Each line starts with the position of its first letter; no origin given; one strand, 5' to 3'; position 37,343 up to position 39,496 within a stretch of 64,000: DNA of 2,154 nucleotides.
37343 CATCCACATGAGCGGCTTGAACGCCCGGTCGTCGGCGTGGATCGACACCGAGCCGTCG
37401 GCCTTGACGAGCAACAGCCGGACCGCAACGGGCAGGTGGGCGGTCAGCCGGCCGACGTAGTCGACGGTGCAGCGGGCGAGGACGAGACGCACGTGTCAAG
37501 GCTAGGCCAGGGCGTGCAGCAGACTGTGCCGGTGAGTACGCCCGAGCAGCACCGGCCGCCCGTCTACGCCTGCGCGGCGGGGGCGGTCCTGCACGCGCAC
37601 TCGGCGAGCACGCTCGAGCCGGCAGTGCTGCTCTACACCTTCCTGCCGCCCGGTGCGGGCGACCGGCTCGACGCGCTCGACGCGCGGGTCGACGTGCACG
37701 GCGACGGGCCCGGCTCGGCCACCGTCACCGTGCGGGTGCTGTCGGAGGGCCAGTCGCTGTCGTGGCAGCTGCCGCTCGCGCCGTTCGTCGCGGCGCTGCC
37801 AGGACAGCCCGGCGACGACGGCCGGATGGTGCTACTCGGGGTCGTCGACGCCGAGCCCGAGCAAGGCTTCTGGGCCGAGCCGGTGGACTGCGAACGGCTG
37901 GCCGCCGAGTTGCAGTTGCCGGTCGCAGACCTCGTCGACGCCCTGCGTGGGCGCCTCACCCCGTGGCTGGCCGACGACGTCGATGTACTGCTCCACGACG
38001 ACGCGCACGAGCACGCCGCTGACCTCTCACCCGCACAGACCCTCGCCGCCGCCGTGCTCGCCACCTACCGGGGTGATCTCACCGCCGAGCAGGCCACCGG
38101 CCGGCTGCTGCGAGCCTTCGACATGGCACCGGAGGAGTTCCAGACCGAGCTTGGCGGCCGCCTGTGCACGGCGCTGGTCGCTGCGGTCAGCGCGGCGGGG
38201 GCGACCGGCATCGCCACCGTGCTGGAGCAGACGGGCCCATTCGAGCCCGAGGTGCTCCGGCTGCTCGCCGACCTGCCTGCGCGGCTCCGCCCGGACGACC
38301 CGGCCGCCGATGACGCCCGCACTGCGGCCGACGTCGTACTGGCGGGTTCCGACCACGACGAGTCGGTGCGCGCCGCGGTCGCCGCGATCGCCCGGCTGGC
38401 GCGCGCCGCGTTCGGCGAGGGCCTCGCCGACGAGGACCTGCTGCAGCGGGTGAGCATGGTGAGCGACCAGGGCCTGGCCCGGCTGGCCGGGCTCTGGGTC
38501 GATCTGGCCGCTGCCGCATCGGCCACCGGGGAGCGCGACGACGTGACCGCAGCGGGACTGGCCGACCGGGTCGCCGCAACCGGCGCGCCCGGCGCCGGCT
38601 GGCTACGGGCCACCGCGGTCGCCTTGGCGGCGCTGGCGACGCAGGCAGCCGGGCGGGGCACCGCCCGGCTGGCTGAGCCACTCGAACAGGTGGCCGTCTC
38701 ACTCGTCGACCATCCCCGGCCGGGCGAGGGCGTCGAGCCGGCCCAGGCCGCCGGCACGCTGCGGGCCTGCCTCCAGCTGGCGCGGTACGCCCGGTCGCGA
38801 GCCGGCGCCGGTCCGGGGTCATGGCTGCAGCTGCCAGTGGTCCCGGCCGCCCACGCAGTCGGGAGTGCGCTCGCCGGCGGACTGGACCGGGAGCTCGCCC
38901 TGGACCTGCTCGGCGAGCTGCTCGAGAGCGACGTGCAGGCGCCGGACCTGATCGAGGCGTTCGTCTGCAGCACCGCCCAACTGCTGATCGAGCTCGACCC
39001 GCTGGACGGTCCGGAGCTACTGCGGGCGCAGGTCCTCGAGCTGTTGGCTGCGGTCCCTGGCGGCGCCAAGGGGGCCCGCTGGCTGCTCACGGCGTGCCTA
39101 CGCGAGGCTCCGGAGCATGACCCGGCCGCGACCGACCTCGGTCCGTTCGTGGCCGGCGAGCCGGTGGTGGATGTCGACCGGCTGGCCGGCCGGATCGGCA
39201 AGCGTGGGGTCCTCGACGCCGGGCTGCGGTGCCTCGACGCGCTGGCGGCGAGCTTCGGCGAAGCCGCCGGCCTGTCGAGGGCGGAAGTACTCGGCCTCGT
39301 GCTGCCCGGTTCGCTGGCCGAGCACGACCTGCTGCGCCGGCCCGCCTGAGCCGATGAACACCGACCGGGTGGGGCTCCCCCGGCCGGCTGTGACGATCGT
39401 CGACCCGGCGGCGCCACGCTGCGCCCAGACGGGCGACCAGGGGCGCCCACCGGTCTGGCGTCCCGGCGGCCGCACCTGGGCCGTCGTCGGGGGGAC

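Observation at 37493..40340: Family-less two-gene module between nucS and a MoxR-DUF58-transglutaminase operon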

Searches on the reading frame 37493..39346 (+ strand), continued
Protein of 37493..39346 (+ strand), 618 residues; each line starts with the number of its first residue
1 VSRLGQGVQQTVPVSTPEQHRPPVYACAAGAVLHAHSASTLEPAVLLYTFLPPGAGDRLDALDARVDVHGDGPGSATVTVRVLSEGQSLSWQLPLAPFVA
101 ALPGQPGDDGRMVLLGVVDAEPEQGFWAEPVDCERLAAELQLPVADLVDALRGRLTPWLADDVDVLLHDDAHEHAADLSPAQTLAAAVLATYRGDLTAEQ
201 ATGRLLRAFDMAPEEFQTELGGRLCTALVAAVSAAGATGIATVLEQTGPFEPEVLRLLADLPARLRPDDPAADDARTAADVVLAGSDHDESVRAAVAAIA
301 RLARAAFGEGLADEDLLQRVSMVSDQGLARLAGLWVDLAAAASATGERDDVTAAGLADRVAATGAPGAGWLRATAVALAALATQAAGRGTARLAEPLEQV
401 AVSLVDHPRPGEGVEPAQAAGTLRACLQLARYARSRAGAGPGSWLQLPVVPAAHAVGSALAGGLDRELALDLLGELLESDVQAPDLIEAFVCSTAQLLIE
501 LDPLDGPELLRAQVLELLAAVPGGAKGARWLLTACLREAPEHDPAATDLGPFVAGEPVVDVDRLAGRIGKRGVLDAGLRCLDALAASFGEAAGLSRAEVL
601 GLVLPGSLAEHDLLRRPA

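Call 33: fold_search(model_id=the predicted structure, library=pdb)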
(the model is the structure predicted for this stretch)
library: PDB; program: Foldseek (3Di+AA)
matches with E <= 10: 117; with E <= 0.001: 0
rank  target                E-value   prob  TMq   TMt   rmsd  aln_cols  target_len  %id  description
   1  9iqg_A                1.2e+00  0.04  0.08  0.08  28.3       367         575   16  Cryo-EM structure of MsRv1273c/72c from Mycobacterium smegmatis in the ATP|ADP+Vi-bound Occ (Vi) state (released 2025-05-14)
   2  8w20_A                1.5e+00  0.02  0.07  0.06  57.2       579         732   16  Umb1 umbrella toxin particle (released 2024-04-17)
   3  5a7d_S                1.9e+00  0.08  0.10  0.16  16.9       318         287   13  Tetrameric assembly of LGN with Inscuteable (released 2016-08-03)
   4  6qf5_C                1.9e+00  0.07  0.08  0.19  19.8       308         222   12  X-Ray structure of human Aquaporin 2 crystallized on a silicon chip (released 2019-07-10)
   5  2vpw_C                2.1e+00  0.09  0.11  0.21  16.0       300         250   18  Polysulfide reductase with bound menaquinone (released 2008-06-10)
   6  2c9e                  2.4e+00  0.05  0.10  0.16  20.6       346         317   15  Peridinin-chlorophyll a protein, high-salt form (released 2007-02-20)
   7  6p6i_A                2.6e+00  0.05  0.10  0.11  23.4       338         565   15  Structure of YbtPQ importer (released 2020-03-04)
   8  4igg_B                2.8e+00  0.04  0.12  0.11  20.6       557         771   12  Full-length human alpha-catenin crystal structure (released 2012-12-26)
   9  6me9_B                2.8e+00  0.02  0.09  0.12  25.5       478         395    9  XFEL crystal structure of human melatonin receptor MT2 in complex with ramelteon (released 2019-04-24)
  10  6d0k_B                2.9e+00  0.03  0.08  0.11  21.3       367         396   13  Crystal structure of a CLC-type fluoride/proton antiporter, E118Q mutant (released 2018-07-04)
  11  2b5f_D                3.0e+00  0.06  0.09  0.20  21.1       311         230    9  Crystal structure of the spinach aquaporin SoPIP2;1 in an open conformation to 3.9 resolution (released 2005-12-20)
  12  7vq3_A                3.0e+00  0.03  0.10  0.13  23.2       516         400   10  The apo-state AtALMT1 structures at pH 5 (ALMT1apo/pH5) (released 2021-12-01)
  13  6xz6_A                3.4e+00  0.03  0.06  0.14  24.1       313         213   11  Structure of the trypanosome brucei factor H receptor bound to domain D5 of bovine factor H (released 2020-03-25)
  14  5yck                  3.4e+00  0.02  0.09  0.11  23.6       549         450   12  Crystal structure of a MATE family protein derived from Camelina sativa at 2.3 angstrom (released 2017-09-27)
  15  7zbz_C                3.6e+00  0.06  0.10  0.09  19.3       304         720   12  CAND1 delhairpin-SCF-SKP2 CAND1 partly engaged SCF partly rocked (released 2023-04-19)
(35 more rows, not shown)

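Call 34: search_solved_structures(query=A1, max_evalue=10)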
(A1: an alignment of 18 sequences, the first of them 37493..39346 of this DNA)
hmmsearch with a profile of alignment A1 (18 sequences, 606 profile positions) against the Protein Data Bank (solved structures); distinct sequences matched with E-value up to 10: 1.
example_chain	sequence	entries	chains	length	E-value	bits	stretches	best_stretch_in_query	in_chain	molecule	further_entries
2cv9_A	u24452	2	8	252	0.051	15.4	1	351-441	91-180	hypothetical protein TTHA0625 | Putative uncharacterized protein TTHA0625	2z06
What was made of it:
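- On Metal-dependent hydrolase folds considered for gene 1 (HD domain via LLHDDAH; cupin via HxH...E): No PDB sequence hit (call 34).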

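Call 36: search_protein_families(library=padloc, proteins=[window:37532-39346:+], max_evalue=1)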
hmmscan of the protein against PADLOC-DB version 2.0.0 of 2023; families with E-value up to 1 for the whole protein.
window:37532-39346:+ (605 aa): 0 families

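Call 37: search_protein_families(library=phrogs, proteins=[window:37532-39346:+], max_evalue=1)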
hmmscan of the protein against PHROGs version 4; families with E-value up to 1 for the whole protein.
window:37532-39346:+ (605 aa): 0 families

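Call 61: find_encoding_contigs(protein=P0005, flank=8000, max_places=1)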
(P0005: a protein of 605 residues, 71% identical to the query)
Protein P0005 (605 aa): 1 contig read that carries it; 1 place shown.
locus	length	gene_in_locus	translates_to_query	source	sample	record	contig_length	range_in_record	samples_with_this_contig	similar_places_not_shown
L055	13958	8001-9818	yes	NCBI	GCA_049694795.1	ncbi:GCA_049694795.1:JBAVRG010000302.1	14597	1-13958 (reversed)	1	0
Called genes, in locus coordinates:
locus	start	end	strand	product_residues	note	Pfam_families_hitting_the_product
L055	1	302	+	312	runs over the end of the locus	PF00107:ADH_zinc_N, PF13602:ADH_zinc_N_2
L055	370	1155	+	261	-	-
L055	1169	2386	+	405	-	PF01594:AI-2E_transport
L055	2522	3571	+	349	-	-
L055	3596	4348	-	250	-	PF00106:adh_short, PF08659:KR, PF01370:Epimerase (weak), PF13561:adh_short_C2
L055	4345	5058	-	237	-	PF00561:Abhydrolase_1 (weak)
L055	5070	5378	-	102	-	PF27609:Rv1322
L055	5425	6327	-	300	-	PF02737:3HCDH_N, PF03446:NAD_binding_2 (weak), PF03807:F420_oxidored (weak), PF00725:3HCDH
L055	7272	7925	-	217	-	PF21003:NucS_N, PF01939:NucS_C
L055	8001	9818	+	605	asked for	-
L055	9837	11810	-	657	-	PF01642:MM_CoA_mutase, PF02310:B12-binding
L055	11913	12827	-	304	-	PF00082:Peptidase_S8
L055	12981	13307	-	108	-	PF13466:STAS_2, PF01740:STAS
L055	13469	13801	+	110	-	-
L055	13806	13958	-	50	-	PF00275:EPSP_synthase (weak)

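Call 62: find_encoding_contigs(protein=P0064, flank=8000, max_places=1)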
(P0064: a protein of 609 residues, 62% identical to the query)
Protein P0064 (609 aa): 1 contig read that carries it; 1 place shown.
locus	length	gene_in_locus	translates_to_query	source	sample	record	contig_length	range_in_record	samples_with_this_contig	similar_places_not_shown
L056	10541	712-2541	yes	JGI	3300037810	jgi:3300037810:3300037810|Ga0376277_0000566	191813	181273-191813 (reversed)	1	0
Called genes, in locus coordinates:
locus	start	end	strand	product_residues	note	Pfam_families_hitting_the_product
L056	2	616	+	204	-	?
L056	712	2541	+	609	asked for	-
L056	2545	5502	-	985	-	PF07517:SecA_DEAD, PF00270:DEAD (weak), PF01043:SecA_PP_bind, PF21090:P-loop_SecA, PF07516:SecA_SW, PF02810:SEC-C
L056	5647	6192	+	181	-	PF13302:Acetyltransf_3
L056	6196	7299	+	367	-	PF13302:Acetyltransf_3, PF00583:Acetyltransf_1, PF13523:Acetyltransf_8 (faint), PF13302:Acetyltransf_3, PF00583:Acetyltransf_1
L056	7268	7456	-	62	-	-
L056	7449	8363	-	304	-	PF09922:LiaF-like_C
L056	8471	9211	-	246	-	PF00072:Response_reg, PF04967:HTH_10 (faint), PF00196:GerE, PF08281:Sigma70_r4_2 (weak), PF13384:HTH_23 (weak)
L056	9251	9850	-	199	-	PF02482:Ribosomal_S30AE, PF16321:Ribosom_S30AE_C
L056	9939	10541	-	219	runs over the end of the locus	PF00156:Pribosyltran (weak)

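Call 74: fold_search(model_id=the predicted structure, library=viral)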
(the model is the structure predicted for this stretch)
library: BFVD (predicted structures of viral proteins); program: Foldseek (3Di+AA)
matches with E <= 10: 187; with E <= 0.001: 0
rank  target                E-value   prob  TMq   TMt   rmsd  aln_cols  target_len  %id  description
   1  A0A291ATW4            5.4e-01  0.18  0.07  0.10  32.3       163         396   18  Uncharacterized protein [Pandoravirus salinus]
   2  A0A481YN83            7.6e-01  0.12  0.07  0.18  19.4       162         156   15  Uncharacterized protein [Pithovirus LCDPAC01]
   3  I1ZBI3                1.0e+00  0.13  0.07  0.18  27.2       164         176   19  (no name in the UniProt tables at hand)
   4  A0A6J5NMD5            1.1e+00  0.13  0.07  0.15  18.1       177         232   14  Uncharacterized protein [uncultured Caudovirales phage]
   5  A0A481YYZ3            1.4e+00  0.06  0.12  0.09  22.8       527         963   11  Putative hemagglutinin [Mimivirus LCMiAC01]
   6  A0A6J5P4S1            1.6e+00  0.10  0.07  0.18  15.8       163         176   12  Single-strand annealing protein SAK3 [uncultured Caudovirales phage]
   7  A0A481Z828            1.7e+00  0.28  0.07  0.24  11.7        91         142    9  Uncharacterized protein [Pithovirus LCPAC302]
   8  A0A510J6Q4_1          1.7e+00  0.02  0.07  0.04  43.9       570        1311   15  Large tegument protein [pteropodid alphaherpesvirus 2]
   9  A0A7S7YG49            2.3e+00  0.13  0.06  0.10   9.6        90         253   11  BTB domain-containing protein [Medusavirus stheno T3]
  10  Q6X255                2.3e+00  0.04  0.11  0.15  20.8       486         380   15  UL43 virion protein (Membrane) [Bovine alphaherpesvirus 5]
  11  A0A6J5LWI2            2.3e+00  0.02  0.09  0.06  30.2       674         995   16  Uncharacterized protein [uncultured Caudovirales phage]
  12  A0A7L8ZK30            2.5e+00  0.06  0.05  0.04  14.5       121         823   15  Putative tail protein [Campylobacter phage F379]
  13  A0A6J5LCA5            2.5e+00  0.02  0.08  0.09  25.3       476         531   14  Uncharacterized protein [uncultured Caudovirales phage]
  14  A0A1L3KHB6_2          2.6e+00  0.14  0.09  0.07  17.4       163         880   11  (no name in the UniProt tables at hand)
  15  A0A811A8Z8            2.7e+00  0.13  0.07  0.14  14.5        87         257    9  (no name in the UniProt tables at hand)
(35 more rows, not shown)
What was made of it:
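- Foldseek finds nothing against PDB or BFVD (calls 33, 74).
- Tried and rejected: Foldseek of the gene 1 model against PDB and BFVD found nothing with E < 0.5 (calls 33, 74).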

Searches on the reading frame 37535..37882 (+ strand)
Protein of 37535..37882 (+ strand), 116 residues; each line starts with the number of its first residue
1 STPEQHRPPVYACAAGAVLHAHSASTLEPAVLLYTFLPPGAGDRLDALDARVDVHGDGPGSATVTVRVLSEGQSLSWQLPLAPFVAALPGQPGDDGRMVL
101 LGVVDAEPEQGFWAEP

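Call 49: search_protein_families(library=pfam, proteins=[window:37535-37882:+], max_evalue=10)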
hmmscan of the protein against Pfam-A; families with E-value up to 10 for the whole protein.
seq(116 aa): 0 families
